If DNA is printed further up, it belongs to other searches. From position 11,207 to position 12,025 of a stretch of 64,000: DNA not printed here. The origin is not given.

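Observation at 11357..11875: Antitoxin (Phd/YefM-like) and toxin (ParE/RelE-like) encoded as one continuous ORF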

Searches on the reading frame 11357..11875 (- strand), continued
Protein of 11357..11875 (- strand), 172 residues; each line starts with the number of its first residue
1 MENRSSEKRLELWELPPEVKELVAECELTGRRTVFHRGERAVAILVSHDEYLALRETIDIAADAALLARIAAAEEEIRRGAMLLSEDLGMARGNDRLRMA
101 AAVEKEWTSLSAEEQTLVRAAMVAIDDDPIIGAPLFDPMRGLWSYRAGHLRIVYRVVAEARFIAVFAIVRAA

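Call 15: find_related_loci(query=A1, collection=genome_contigs, flank=5000)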
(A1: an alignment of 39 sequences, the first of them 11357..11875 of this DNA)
Query A1 (172 aa) in genome_contigs; peptide patterns used: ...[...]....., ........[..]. (x = any residue, [..] = any of these).
119 stretches matched a pattern; 99 encode a relative of the query (tblastn E <= 1e-3); the best 80 are kept; 80 distinct loci.
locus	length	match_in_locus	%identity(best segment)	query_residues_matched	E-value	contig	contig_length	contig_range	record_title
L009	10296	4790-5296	62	7-172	2e-63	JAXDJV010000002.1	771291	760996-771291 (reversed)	MAG: Acidobacteriota bacterium isolate BP_58 scaffold_596563, whole genome shotgun sequence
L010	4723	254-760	62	7-172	1e-62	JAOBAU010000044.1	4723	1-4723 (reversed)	MAG: Acidobacteria bacterium isolate RYN_27 scaffold_911423, whole genome shotgun sequence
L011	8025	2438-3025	53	7-172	3e-59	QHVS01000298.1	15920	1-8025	MAG: Acidobacteria bacterium isolate gp7 AA9 14_1009_16_30cm_scaffold_90773_curated, whole genome shotgun sequence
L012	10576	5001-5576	55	7-172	5e-58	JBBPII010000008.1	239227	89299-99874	MAG: Candidatus Gilichinskyi gelida isolate BPF1-10-12_bin_2 NODE_8_length_239227_cov_39.845312, whole genome shotgun se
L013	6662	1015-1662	46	5-171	6e-58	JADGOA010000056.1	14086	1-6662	MAG: Thermoanaerobaculia bacterium isolate Chersky.15_12 contig-100_2429, whole genome shotgun sequence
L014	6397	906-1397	57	7-169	7e-58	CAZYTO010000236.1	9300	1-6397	MAG TPA_asm: uncultured Thermoanaerobaculia bacterium isolate binchicken_co185_101 genome assembly, contig: NODE_13103_l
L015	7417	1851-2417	51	7-170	4e-57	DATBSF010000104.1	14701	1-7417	MAG TPA_asm: Thermoanaerobaculia bacterium isolate SMAG_U4150 k141_1325895, whole genome shotgun sequence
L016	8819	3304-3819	53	8-172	2e-56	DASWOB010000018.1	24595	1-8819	MAG TPA_asm: Thermoanaerobaculia bacterium isolate SMAG_U3429 k141_295020, whole genome shotgun sequence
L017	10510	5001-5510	56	1-168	1e-56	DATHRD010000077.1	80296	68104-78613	MAG TPA_asm: Thermoanaerobaculia bacterium isolate SMAG_U12756 k141_4400319, whole genome shotgun sequence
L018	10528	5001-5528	56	8-172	3e-56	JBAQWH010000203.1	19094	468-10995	MAG: Thermoanaerobaculia bacterium isolate MFD12012_ilm_asm_bin17 k127_121512, whole genome shotgun sequence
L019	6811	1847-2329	63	7-172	5e-54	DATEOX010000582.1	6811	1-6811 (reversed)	MAG TPA_asm: Thermoanaerobaculia bacterium isolate SMAG_U9006 k141_1527514, whole genome shotgun sequence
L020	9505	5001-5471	58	7-168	2e-52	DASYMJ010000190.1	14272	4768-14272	MAG TPA_asm: Thermoanaerobaculia bacterium isolate SMAG_U4372 k141_1287806, whole genome shotgun sequence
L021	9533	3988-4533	50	3-172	1e-51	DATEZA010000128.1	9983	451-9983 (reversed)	MAG TPA_asm: Thermoanaerobaculia bacterium isolate SMAG_U8461 k141_6865429, whole genome shotgun sequence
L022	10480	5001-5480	57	7-171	2e-50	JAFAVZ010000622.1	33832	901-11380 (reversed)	MAG: Acidobacteriota bacterium isolate CP_BM_RX_49 BM_RX_k147_6902654, whole genome shotgun sequence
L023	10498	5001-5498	53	4-172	1e-50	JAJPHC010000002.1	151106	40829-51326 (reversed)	MAG: Acidobacteria bacterium isolate Centralia_MAG_134 k107_696158, whole genome shotgun sequence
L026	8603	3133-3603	52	8-172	3e-49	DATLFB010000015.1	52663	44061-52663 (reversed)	MAG TPA_asm: Thermoanaerobaculia bacterium isolate SMAG_U14391 k141_1326059, whole genome shotgun sequence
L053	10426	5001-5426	44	8-170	9e-35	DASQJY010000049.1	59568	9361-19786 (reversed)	MAG TPA_asm: Thermoanaerobaculia bacterium isolate SMAG_U11898 k141_5218308, whole genome shotgun sequence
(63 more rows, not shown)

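Call 20: predict_structure(alignment_id=A1)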
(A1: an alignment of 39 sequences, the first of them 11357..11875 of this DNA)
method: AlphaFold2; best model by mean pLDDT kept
length: 172 residues; sequences in the alignment: 39
mean_pLDDT: 87.1   pTM: 0.73
mean pLDDT of the five models: 87.1, 86.5, 84.6, 82.6, 82.1
residues with pLDDT >= 90: 98; 70-90: 60; 50-70: 9; < 50: 5
segments of 3 or more residues with pLDDT < 50: 1-5
pLDDT, mean of each block of 10 residues (from residue 1): 54 78 77 79 74 89 95 94 90 86 95 96 95 92 96 94 96 84
secondary structure, 60 per line:
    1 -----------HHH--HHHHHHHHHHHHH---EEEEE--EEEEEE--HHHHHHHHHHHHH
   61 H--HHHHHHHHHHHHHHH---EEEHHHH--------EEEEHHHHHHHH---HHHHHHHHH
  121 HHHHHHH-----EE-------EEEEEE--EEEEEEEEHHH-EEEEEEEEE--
elements in order: H17-29 E33-37 E40-45 H48-61 H64-78 E82-84 H85-88 E97-100 H101-108 H112-127 E142-147 E150-157 E162-170
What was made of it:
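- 11357..11875 (-): Single ORF of 172 aa encoding the fused RelB(YefM/Phd-fold)-RelE-fold protein. AF2 pLDDT 87 (call 20).
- On Type II RelBE/YefM-type toxin-antitoxin module: The AF2 secondary structure fits (call 20).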

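Call 23: search_solved_structures(query=A1, max_evalue=1, show_alignments=3)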
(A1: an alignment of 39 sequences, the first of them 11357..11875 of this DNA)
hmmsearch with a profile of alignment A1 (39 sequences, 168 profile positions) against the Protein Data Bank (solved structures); distinct sequences matched with E-value up to 1: 16.
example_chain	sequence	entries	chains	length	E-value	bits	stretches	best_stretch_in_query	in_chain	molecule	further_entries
9g12_C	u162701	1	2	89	1.4e-06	31.6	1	12-84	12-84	Antitoxin RelB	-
3g5o_B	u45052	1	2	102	7.3e-06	29.3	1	89-165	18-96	Uncharacterized protein Rv2866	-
3g5o_A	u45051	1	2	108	9.5e-05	25.7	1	12-82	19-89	Uncharacterized protein Rv2865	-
9g12_A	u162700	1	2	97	0.00028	24.2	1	91-166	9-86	Toxin RelE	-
2khe_A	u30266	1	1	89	0.0046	20.2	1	90-165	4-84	Toxin-like protein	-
3oei_C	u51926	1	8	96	0.012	18.9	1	103-150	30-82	RelK (Toxin Rv3358)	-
8yxv_F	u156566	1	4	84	0.025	17.8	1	101-150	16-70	Putative mRNA interferase YoeB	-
2kc8_A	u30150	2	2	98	0.049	16.9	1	91-166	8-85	Toxin relE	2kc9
4fxe_D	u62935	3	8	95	0.057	16.6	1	92-166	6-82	mRNA interferase RelE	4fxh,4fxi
4v7j_Ay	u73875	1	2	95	0.065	16.5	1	92-166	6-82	Toxin relE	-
9e2g_0A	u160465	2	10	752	0.087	16.1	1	39-121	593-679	EF-hand domain-containing family member C2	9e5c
4v7k_Ay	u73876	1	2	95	0.12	15.6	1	92-165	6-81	Toxin relE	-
2a6q_E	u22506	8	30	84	0.16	15.2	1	104-157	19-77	Toxin yoeB | TOXIN OF THE YOEB-YEFM TOXIN-ANTITOXIN SYSTEM | Addiction module toxin, Txe/YoeB family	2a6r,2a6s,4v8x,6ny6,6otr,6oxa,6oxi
6n90_A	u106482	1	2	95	0.19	14.9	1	101-151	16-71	Uncharacterized protein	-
6xxv_C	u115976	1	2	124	0.76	13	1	46-125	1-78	S2_1.2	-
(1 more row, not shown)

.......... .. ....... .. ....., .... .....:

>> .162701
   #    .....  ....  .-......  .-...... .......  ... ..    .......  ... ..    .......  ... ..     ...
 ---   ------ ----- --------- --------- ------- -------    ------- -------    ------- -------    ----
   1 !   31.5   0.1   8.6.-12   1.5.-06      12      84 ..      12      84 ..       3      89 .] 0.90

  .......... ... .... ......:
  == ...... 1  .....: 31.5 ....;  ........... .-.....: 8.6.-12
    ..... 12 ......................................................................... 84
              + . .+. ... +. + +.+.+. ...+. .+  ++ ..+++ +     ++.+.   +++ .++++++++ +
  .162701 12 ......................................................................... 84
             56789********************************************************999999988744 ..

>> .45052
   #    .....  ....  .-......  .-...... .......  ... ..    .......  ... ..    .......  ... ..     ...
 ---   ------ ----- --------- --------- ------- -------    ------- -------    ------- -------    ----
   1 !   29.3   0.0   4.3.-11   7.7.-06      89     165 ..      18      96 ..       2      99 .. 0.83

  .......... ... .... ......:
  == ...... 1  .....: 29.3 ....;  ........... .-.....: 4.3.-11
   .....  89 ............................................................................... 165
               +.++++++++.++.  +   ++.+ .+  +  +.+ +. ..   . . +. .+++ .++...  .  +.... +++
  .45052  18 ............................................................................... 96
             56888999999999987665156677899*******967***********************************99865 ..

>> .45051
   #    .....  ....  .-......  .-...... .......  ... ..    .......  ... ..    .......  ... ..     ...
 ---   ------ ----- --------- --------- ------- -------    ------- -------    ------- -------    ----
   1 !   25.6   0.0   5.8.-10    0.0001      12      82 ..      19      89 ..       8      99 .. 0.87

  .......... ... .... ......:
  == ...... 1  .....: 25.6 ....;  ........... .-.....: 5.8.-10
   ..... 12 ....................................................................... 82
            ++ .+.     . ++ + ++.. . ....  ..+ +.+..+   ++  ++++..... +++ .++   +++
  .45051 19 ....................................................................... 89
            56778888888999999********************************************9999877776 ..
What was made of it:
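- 11693..11875 (-): Residues 1-61: Phd/YefM-type N-terminal domain (helix 17-29, strands 33-37 and 40-45, helix 48-61). Presumed dimerisation and DNA-binding module. Profile hit to RelB1 9g12_C (E 1.4e-6) and Rv2865 3g5o_A (call 23).
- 11612..11692 (-): Residues 62-88: helix 64-78, strand 82-84 and short helix 85-88. This is the counterpart of the toxin-binding C-terminal segment of RelB/YefM antitoxins, and cis-neutralisation is inferred from that. The profile alignment to RelB1 and Rv2865 runs through this segment (call 23). pLDDT is 90-95 here (call 20).
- On Type II RelBE/YefM-type toxin-antitoxin module: The family profile hits RelB1 9g12_C (E 1.4e-6) and Rv2865 (E 9.5e-5) across positions 12-84 (call 23).
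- Checked: A family profile hits both chains of the M. tuberculosis RelBE1 (9g12) and RelBE2 (3g5o) complexes: the antitoxin chains match profile positions 12-84 and the toxin chains match 89-166 (call 23).
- The two halves match the two chains of Mtb RelBE1 and RelBE2 (call 23). The neutralising segment is retained in the window protein (calls 20, 23).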

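Call 24: search_protein_representatives(alignment_id=A1)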
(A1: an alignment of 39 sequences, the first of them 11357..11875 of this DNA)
Query: 39 sequences, 168 profile positions. Proteins with E-value up to 0.001 (for the whole library): 947; up to 1e-10: 75; up to 1e-30: 18. The best 150 are listed.
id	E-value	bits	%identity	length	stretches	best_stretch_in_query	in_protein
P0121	2.4e-62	226.2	-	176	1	1-165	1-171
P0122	2.5e-56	206.6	-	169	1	2-167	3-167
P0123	5.6e-54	198.9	-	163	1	1-166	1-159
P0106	2.6e-50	187.0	-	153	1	1-166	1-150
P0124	9.8e-48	178.6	-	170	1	2-165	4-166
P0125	2.4e-47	177.3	-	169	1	2-164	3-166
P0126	6.8e-46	172.6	-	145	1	4-166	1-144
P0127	1.3e-40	155.5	-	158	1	1-163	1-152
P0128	2.3e-38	148.1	-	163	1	5-164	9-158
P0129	5.7e-38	146.8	-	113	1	40-165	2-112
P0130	5.9e-38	146.8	-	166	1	3-166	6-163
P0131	2.4e-37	144.8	-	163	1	3-163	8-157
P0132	3.2e-36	141.2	-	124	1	1-122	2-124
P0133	2.3e-35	138.4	-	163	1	2-163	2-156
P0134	1.9e-34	135.4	-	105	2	2-73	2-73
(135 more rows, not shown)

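Call 25: fold_search(model_id=the predicted structure, library=pdb)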
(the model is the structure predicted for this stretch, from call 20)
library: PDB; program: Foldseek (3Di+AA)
matches with E <= 10: 500; with E <= 0.001: 8
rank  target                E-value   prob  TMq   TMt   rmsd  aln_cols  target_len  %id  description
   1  4fxe_E                1.3e-04  1.00  0.39  0.77   2.6        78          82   23  Crystal structure of the intact E. coli RelBE toxin-antitoxin complex (released 2012-08-29)
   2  3g5o_B                1.4e-04  1.00  0.41  0.84   1.2        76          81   20  The crystal structure of the toxin-antitoxin complex RelBE2 (Rv2865-2866) from Mycobacterium tuberculosis (released 2009-04-14)
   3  9g12_B                1.6e-04  1.00  0.35  0.68   2.9        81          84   23  Mycobacterium tuberculosis RelBE1 toxin-antitoxin system; rv1247c (relB1 antitoxin), rv1246c (relE1 toxin) (released 2025-12-17)
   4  9g12_A                2.1e-04  1.00  0.39  0.76   4.1        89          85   21  Mycobacterium tuberculosis RelBE1 toxin-antitoxin system; rv1247c (relB1 antitoxin), rv1246c (relE1 toxin) (released 2025-12-17)
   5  2kc8_MODEL_1_A        2.5e-04  1.00  0.39  0.67   2.5        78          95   23  Structure of E. coli toxin RelE (R81A/R83A) mutant in complex with antitoxin RelBc (K47-L79) peptide (released 2009-03-17)
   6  3g5o_C                6.2e-04  1.00  0.41  0.77   1.5        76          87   21  The crystal structure of the toxin-antitoxin complex RelBE2 (Rv2865-2866) from Mycobacterium tuberculosis (released 2009-04-14)
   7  2khe_MODEL_1_A        6.2e-04  1.00  0.39  0.71   2.5        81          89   23  Solution Structure of the Bacterial Toxin Rele from Thermus Thermophilus HB8 (released 2010-03-31)
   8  4fxe_D                6.6e-04  1.00  0.33  0.73   2.8        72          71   24  Crystal structure of the intact E. coli RelBE toxin-antitoxin complex (released 2012-08-29)
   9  4fxh_B                1.0e-03  1.00  0.39  0.69   2.2        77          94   22  Crystal structure of the isolated E. coli RelE toxin, P212121 form (released 2012-08-29)
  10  4fxe_F                1.1e-03  1.00  0.38  0.77   2.4        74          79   23  Crystal structure of the intact E. coli RelBE toxin-antitoxin complex (released 2012-08-29)
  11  4v7k_Ay               1.3e-03  1.00  0.38  0.65   2.6        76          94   22  Structure of RelE nuclease bound to the 70S ribosome (postcleavage state) (released 2014-07-09)
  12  4v7j_Ay               1.4e-03  1.00  0.38  0.65   2.6        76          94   22  Structure of RelE nuclease bound to the 70S ribosome (precleavage state) (released 2014-07-09)
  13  1wmi_A                2.9e-03  1.00  0.37  0.68   3.5        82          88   17  Crystal structure of archaeal RelE-RelB complex from Pyrococcus horikoshii OT3 (released 2005-03-15)
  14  5czf_D                4.0e-03  1.00  0.36  0.63   3.1        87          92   15  Crystal structure of the PaaA2-ParE2 antitoxin-toxin complex (released 2016-06-01)
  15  4fxh_A                5.5e-03  1.00  0.38  0.71   2.0        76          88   22  Crystal structure of the isolated E. coli RelE toxin, P212121 form (released 2012-08-29)
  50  9g12_C                6.3e-02  0.99  0.34  0.61   2.6        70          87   24  Mycobacterium tuberculosis RelBE1 toxin-antitoxin system; rv1247c (relB1 antitoxin), rv1246c (relE1 toxin) (released 2025-12-17)
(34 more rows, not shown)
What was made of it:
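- On Type II RelBE/YefM-type toxin-antitoxin module: Foldseek in call 25.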
